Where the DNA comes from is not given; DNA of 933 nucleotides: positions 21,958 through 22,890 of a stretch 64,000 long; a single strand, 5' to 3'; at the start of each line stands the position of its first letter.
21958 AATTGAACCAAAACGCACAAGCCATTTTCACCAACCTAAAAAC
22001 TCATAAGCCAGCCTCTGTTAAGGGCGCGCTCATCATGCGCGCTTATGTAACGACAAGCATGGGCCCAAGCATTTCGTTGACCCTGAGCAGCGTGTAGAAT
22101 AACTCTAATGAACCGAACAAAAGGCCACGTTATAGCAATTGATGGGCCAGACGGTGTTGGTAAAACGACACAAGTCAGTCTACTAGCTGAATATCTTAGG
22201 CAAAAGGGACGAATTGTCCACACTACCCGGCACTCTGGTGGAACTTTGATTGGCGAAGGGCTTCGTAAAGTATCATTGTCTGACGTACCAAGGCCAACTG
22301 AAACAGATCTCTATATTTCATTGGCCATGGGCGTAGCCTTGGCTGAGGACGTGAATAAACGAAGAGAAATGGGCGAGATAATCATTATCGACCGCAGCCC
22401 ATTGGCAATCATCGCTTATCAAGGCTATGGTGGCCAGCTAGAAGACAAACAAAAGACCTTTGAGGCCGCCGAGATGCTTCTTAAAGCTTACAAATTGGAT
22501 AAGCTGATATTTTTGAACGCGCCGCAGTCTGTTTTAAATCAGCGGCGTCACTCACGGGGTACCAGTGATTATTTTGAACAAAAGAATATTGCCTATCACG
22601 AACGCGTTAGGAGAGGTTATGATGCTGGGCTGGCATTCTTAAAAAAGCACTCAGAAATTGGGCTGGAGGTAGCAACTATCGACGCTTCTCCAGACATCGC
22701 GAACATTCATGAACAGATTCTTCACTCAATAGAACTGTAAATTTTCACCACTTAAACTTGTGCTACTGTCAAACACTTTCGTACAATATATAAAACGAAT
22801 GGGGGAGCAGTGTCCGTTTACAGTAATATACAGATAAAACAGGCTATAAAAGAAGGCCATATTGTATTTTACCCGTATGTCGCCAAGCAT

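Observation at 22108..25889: dTTP-synthesis cluster with two Tmk modules, one fused to a long ThyX-like protein, inserted between rplA and rplJ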

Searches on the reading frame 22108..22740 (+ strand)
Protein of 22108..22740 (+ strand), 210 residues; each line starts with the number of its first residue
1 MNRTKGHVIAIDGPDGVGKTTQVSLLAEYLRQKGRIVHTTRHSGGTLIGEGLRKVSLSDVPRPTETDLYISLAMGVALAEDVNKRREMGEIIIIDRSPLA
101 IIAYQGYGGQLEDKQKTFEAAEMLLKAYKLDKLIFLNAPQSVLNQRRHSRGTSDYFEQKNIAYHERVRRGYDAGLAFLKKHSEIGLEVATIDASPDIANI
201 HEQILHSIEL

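Call 3: search_protein_families(library=pfam, proteins=[window:22108-22740:+], max_evalue=0.01)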
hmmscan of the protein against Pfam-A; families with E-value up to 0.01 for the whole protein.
window:22108-22740:+ (210 aa): 8 families
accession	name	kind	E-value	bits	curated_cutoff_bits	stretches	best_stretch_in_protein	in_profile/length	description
PF02223.23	Thymidylate_kin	-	4.2e-23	82.4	27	1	11-204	1-185/185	Thymidylate kinase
PF13521.12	AAA_28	-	6.6e-07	30.1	27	1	9-151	2-129/164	AAA domain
PF01712.25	dNK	-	9.9e-05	22.6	27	0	122-202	115-189/203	Deoxynucleoside kinase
PF13207.12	AAA_17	-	0.00059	20.6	27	1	13-155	2-127/136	AAA domain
PF13238.12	AAA_18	-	0.0022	18.9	29.4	0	9-156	1-117/128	AAA domain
PF00005.33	ABC_tran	-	0.0031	18.5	25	1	5-38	10-44/137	ABC transporter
PF00448.28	SRP54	-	0.0037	17.4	22.7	1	8-36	3-31/196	SRP54-type protein, GTPase domain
PF20720.3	nSTAND3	-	0.0049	17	27.2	0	5-38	16-50/155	Novel STAND NTPase 3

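Call 4: search_protein_families(library=ncbifam, proteins=[window:22108-22740:+], max_evalue=0.01)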
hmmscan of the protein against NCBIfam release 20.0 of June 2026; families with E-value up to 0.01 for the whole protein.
window:22108-22740:+ (210 aa): 12 families
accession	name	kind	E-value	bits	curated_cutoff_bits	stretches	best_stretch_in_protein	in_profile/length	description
TIGR00041.1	DTMP_kinase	equivalog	1.2e-24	87.2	83.25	1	6-204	4-196/196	dTMP kinase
NF005923.0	PRK07933.1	equivalog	0.00012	21.5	193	1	8-155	2-158/213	dTMP kinase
TIGR00750.1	lao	equivalog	0.00046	19.4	240.75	1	5-58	33-92/300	methylmalonyl Co-A mutase-associated GTPase MeaB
NF010335.0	PRK13764.1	equivalog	0.001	17.7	340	1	9-39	266-296/613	ATPase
NF010068.0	PRK13548.1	equivalog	0.0038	16.4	261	1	4-36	29-62/261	heme ABC transporter ATP-binding protein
NF006746.0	PRK09270.1-5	subfamily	0.0048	15.8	250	0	5-37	20-52/210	nucleoside/nucleotide kinase family protein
TIGR01188.1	drrA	subfamily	0.0055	16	312.45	1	4-31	17-44/302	daunorubicin resistance ABC transporter, ATP-binding protein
TIGR00176.1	mobB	equivalog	0.0059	16.6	76.2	0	8-44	1-37/155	molybdopterin-guanine dinucleotide biosynthesis protein B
NF005250.0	PRK06761.1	equivalog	0.0061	15.6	270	0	7-38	4-35/282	hypothetical protein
NF001381.0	PRK00279.1-3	equivalog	0.0074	16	187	0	126-208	103-185/188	adenylate kinase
TIGR03499.1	FlhF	equivalog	0.0075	16.3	174.15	0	4-33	196-225/286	flagellar biosynthesis GTPase FlhF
TIGR00064.1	ftsY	equivalog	0.0084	15.4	260.7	0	3-36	76-109/279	signal recognition particle-docking protein FtsY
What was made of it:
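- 22108..22740 (+): tmkA: stand-alone Tmk-family kinase with a remodelled base-binding pocket. PF02223 4e-23 and TIGR00041 87.2 bits against a cut-off of 83.25 (calls 3, 4).
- On Thymidylate kinase (PF02223, TIGR00041): stand-alone tmkA: TIGR00041 87.2 against 83.25 (call 4).
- Checked: tmkA, 22108-22740 (210 aa): PF02223, E 4e-23; TIGR00041 87.2 bits, above the 83.25 cut-off (calls 3, 4).
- tmkA passes the TIGR00041 equivalog cut-off, 87.2 against 83.25 (call 4).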

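Call 42: search_solved_structures(query=window:22108-22737:+, max_evalue=0.001, show_alignments=2)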
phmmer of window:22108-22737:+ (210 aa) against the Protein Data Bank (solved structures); distinct sequences matched with E-value up to 0.001: 35.
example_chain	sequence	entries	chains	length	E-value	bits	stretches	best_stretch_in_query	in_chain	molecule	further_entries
5xbh_A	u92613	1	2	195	7.8e-20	74.6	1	8-207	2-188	Thymidylate kinase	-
2pbr_A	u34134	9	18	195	1e-19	74.2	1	8-207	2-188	Thymidylate kinase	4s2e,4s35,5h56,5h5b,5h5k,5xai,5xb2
5xb5_A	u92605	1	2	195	7.1e-19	71.5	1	8-207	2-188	Thymidylate kinase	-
4e5u_A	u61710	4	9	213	5.7e-18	68.5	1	4-193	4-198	Thymidylate kinase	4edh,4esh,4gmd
3uwo_A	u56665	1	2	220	9.2e-18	67.8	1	6-193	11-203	Thymidylate kinase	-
3uwk_A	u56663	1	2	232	1.1e-17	67.6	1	6-193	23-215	Thymidylate kinase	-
3hjn_A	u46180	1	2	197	1.1e-17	67.5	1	9-208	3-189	Thymidylate kinase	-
3uxm_A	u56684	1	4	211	1.3e-17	67.3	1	7-193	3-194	Thymidylate kinase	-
3lv8_A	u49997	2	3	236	1.1e-15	61.1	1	6-171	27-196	Thymidylate kinase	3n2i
3v9p_A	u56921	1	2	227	4.7e-15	59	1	4-204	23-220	Thymidylate kinase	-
4tmk_A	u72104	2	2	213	6.8e-12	48.7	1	8-172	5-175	PROTEIN (THYMIDYLATE KINASE)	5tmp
9o57_A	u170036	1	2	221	2.1e-11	47.1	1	5-171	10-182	Thymidylate kinase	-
4mqb_A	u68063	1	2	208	5.2e-11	45.8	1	8-173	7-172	Thymidylate kinase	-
4dwj_A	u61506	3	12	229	6.5e-11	45.5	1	8-173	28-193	Thymidylate kinase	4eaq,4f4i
2ccj_A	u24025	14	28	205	6.6e-11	45.5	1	9-173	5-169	THYMIDYLATE KINASE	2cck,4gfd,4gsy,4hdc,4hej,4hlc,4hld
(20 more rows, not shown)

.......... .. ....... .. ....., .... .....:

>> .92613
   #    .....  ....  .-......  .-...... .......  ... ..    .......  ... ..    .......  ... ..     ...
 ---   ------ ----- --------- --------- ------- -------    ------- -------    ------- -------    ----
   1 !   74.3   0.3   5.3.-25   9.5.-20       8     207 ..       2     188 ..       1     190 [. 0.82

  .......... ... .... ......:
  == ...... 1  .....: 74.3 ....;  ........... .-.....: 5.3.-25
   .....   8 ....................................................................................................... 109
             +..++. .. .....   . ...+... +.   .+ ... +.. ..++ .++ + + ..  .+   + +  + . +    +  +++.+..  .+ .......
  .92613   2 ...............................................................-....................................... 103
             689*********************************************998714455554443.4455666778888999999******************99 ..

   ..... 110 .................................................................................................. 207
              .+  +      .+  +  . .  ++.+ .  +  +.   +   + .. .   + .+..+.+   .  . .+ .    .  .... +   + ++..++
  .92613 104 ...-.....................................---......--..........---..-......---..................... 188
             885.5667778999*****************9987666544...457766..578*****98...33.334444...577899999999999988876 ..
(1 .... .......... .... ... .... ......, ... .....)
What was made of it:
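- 22108..22740 (+): Best PDB match is Aquifex Tmk 2pbr, 1e-19 (call 42).
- Its best PDB matches are bona fide Tmks (call 42).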

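Call 82: find_homologous_proteins(query=window:22108-22737:+, max_evalue=0.00001)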
Query window:22108-22737:+ (210 aa): 109 proteins with E <= 0.00001 among 784 candidates.
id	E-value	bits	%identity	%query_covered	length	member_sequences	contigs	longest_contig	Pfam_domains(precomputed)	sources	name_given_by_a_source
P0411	7.8e-132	455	100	100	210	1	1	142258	PF02223.24,PF13521.13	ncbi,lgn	-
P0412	2.2e-78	280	60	100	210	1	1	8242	PF02223.24,PF13521.13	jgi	jgi:dTMP kinase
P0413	2.2e-77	277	60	100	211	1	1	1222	PF02223.24,PF13521.13,PF13207.13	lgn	-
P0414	2.8e-75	270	62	97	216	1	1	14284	PF02223.24,PF13521.13,PF13207.13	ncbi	-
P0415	4.9e-75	269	61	99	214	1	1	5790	PF02223.24,PF13521.13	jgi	jgi:dTMP kinase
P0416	1.8e-72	261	59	97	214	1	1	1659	PF02223.24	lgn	-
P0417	8.9e-71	256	58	97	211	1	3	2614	PF02223.24,PF13521.13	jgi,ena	-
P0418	1.2e-70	255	58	95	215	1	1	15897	PF02223.24,PF13521.13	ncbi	-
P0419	1.6e-70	255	55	99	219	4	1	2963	PF02223.24,PF13521.13,PF01712.26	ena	-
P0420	2.1e-70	254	56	99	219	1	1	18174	PF02223.24,PF13521.13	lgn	-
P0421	2.8e-70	254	56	99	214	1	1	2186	PF02223.24,PF13521.13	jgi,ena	-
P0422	1.5e-69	252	58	97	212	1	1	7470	PF02223.24,PF13521.13,PF01712.26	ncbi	-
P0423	2.1e-69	251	57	99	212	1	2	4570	PF02223.24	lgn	-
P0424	7.2e-69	249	60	98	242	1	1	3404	PF02223.24,PF13521.13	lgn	-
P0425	1.2e-68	249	58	97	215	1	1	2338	PF02223.24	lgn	-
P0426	4.8e-68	247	56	98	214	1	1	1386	PF02223.24,PF13521.13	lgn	-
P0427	3.8e-67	244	57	99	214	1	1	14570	PF02223.24,PF13521.13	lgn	-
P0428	6.2e-67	243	57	95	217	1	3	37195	PF02223.24,PF13521.13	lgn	-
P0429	8.4e-67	243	58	97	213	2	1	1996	PF02223.24,PF13521.13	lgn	-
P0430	3.1e-66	241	55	99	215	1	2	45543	PF02223.24,PF13521.13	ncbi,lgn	-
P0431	4.2e-66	240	56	100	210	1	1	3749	PF02223.24,PF13521.13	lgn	-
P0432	9.9e-66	239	56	98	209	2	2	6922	PF02223.24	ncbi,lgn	-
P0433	1.0e-65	239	54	99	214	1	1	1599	PF02223.24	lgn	-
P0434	1.5e-65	239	58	98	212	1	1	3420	PF02223.24,PF13521.13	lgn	-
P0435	3.0e-65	238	56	99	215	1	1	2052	PF02223.24,PF13521.13,PF13207.13,PF01712.26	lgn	-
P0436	6.2e-65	237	54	97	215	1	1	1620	PF02223.24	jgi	jgi:dTMP kinase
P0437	1.0e-64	236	54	100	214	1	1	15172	PF02223.24,PF01712.26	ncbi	-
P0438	3.4e-64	234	54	96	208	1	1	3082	PF02223.24,PF01712.26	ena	-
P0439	5.5e-63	230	55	98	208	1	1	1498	PF02223.24,PF13521.13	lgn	-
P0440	6.1e-63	230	53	98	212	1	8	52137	PF02223.24,PF13521.13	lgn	-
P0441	3.3e-62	228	54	100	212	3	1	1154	PF02223.24,PF13521.13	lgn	-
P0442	5.1e-62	227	55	97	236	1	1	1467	PF02223.24,PF13521.13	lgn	-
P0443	9.3e-61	223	53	97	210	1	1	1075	PF02223.24,PF01712.26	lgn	-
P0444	1.5e-60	222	52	98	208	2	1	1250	PF02223.24,PF01712.26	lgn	-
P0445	1.0e-59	220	53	96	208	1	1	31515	PF02223.24,PF13521.13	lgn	-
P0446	5.7e-59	217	52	97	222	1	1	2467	PF02223.24,PF13521.13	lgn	-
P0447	1.1e-57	213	49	99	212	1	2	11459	PF02223.24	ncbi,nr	ncbi:dTMP kinase [Candidatus Saccharibacteria bacterium]|nr:dTMP kinase [Candidatus Saccharibacteria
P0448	1.7e-57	212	51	96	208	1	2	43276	PF02223.24,PF13521.13,PF01712.26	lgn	-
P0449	4.4e-57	211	52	98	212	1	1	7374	PF02223.24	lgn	-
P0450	5.8e-57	210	52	99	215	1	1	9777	PF02223.24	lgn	-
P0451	3.1e-56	208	51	97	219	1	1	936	PF02223.24,PF01712.26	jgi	jgi:dTMP kinase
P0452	3.7e-56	208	51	97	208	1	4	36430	PF02223.24,PF13521.13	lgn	-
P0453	6.8e-56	207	53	100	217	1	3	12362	PF02223.24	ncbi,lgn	-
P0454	3.7e-55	205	51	97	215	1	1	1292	PF02223.24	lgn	-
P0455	4.5e-55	204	52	96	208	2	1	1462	PF02223.24,PF13521.13,PF01712.26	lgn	-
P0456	4.5e-55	204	48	97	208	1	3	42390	PF02223.24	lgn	-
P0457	1.7e-54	202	50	97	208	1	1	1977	PF02223.24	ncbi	-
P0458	2.0e-54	202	51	96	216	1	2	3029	PF02223.24,PF13521.13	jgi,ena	-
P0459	2.8e-54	202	49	96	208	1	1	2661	PF02223.24,PF01712.26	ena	-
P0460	3.7e-54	201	50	97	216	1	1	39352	PF02223.24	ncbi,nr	ncbi:MAG: dTMP kinase [Candidatus Saccharibacteria bacterium]|nr:dTMP kinase [Candidatus Saccharibac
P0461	4.6e-54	201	50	97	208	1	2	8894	PF02223.24,PF13521.13,PF01712.26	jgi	jgi:dTMP kinase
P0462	5.3e-54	201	54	95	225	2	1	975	PF02223.24,PF13521.13,PF01712.26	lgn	-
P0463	5.4e-54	201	50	97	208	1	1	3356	PF02223.24,PF13521.13,PF01712.26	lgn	-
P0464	6.6e-54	201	50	97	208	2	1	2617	PF02223.24,PF01712.26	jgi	-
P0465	6.6e-54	201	49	100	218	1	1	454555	PF02223.24,PF13521.13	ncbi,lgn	-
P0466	1.2e-53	200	49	97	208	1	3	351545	PF02223.24,PF13521.13,PF01712.26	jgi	jgi:dTMP kinase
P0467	1.6e-53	199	50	97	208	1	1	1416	PF02223.24,PF13521.13,PF01712.26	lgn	-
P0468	1.8e-53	199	48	100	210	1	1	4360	PF02223.24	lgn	-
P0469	2.8e-53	199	50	98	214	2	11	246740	PF02223.24,PF13614.13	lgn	-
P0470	5.9e-53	197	48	97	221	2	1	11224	PF02223.24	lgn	-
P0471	1.4e-52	196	48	99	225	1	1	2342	PF02223.24,PF13521.13,PF01712.26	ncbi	-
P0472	2.8e-52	195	49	95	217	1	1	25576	PF02223.24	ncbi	-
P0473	3.5e-52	195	51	89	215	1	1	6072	PF02223.24,PF13521.13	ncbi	-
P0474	7.2e-52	194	48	99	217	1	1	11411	PF02223.24,PF13521.13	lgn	-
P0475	1.4e-51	193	48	97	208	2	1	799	PF02223.24,PF01712.26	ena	-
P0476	4.1e-50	188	48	95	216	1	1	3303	PF02223.24,PF13521.13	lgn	-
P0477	2.2e-49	186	50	96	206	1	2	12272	PF02223.24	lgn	-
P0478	2.5e-48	182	48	94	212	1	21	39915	PF02223.24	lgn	-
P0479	2.0e-47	179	47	95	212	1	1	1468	PF02223.24,PF13521.13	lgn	-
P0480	3.7e-45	172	47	97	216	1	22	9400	PF02223.24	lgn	-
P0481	1.5e-44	170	52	80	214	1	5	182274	PF02223.24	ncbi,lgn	-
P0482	2.6e-44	169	46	99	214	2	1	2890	PF02223.24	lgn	-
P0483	1.1e-43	167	46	95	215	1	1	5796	PF02223.24,PF13521.13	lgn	-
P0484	2.3e-43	166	44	100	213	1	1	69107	PF02223.24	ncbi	-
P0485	2.7e-42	163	44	96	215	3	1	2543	PF02223.24,PF13614.13,PF13521.13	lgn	-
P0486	7.9e-42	161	45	98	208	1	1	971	PF02223.24,PF13521.13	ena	-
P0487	3.5e-40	156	46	98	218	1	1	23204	PF02223.24,PF13521.13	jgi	jgi:dTMP kinase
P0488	2.9e-39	153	46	98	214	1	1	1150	PF02223.24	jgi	jgi:dTMP kinase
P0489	4.8e-39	152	47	86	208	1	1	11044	PF02223.24,PF13521.13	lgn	-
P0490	3.0e-38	149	46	97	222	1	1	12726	PF02223.24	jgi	jgi:dTMP kinase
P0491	7.4e-36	142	43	98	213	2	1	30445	PF02223.24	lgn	-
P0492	2.1e-35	140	39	97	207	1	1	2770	PF02223.24,PF13521.13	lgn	-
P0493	2.7e-35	140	43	97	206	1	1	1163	PF02223.24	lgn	-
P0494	1.6e-34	137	40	97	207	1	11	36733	PF02223.24,PF13521.13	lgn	-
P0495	3.5e-34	136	40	97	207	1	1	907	PF02223.24,PF13521.13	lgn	-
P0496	4.0e-34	136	41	97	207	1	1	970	PF02223.24,PF13521.13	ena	-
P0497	2.8e-33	133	44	97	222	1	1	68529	PF02223.24,PF13521.13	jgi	jgi:dTMP kinase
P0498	3.0e-33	133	41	97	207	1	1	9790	PF02223.24,PF13521.13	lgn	-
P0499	4.5e-33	133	41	99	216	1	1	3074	PF02223.24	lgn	-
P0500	3.7e-32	130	41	96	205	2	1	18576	PF02223.24,PF13521.13,PF13207.13,PF13401.13,PF25199.2,PF01712.26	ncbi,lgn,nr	ncbi:MAG TPA: dTMP kinase [Candidatus Microsaccharimonas sp.]|nr:dTMP kinase [Candidatus Microsaccha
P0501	5.3e-32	129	51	58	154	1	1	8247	PF02223.24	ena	-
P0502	9.4e-32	128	42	97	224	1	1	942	PF02223.24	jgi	jgi:dTMP kinase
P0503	8.0e-30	122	37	99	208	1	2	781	PF02223.24,PF13521.13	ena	-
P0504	8.7e-30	122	42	97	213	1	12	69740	PF02223.24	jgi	jgi:dTMP kinase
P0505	2.9e-29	120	39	98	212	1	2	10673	PF02223.24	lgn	-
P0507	1.4e-28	118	39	97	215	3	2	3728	PF02223.24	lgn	-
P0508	3.7e-28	117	41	97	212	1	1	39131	PF02223.24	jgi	jgi:dTMP kinase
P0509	6.9e-28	116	36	99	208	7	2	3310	PF02223.24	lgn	-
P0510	5.0e-27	113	36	99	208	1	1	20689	PF02223.24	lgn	-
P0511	8.0e-19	86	35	98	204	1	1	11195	PF02223.24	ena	-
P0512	1.5e-18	85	35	98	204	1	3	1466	PF02223.24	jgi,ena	-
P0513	2.8e-18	84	35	98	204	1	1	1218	PF02223.24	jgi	-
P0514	3.6e-18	84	34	98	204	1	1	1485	PF02223.24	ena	-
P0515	4.3e-18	84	34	95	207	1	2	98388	PF02223.24,PF13521.13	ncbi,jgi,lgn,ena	-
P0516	9.5e-18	83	34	98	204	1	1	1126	PF02223.24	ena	-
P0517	1.2e-16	79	35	97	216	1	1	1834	PF02223.24,PF13521.13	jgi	-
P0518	1.0e-15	76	33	97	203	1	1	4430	PF02223.24,PF13521.13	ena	-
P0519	8.8e-13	66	29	97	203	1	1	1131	PF02223.24,PF13521.13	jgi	jgi:dTMP kinase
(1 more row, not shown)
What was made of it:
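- Sources name it 'dTMP kinase' (call 82).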
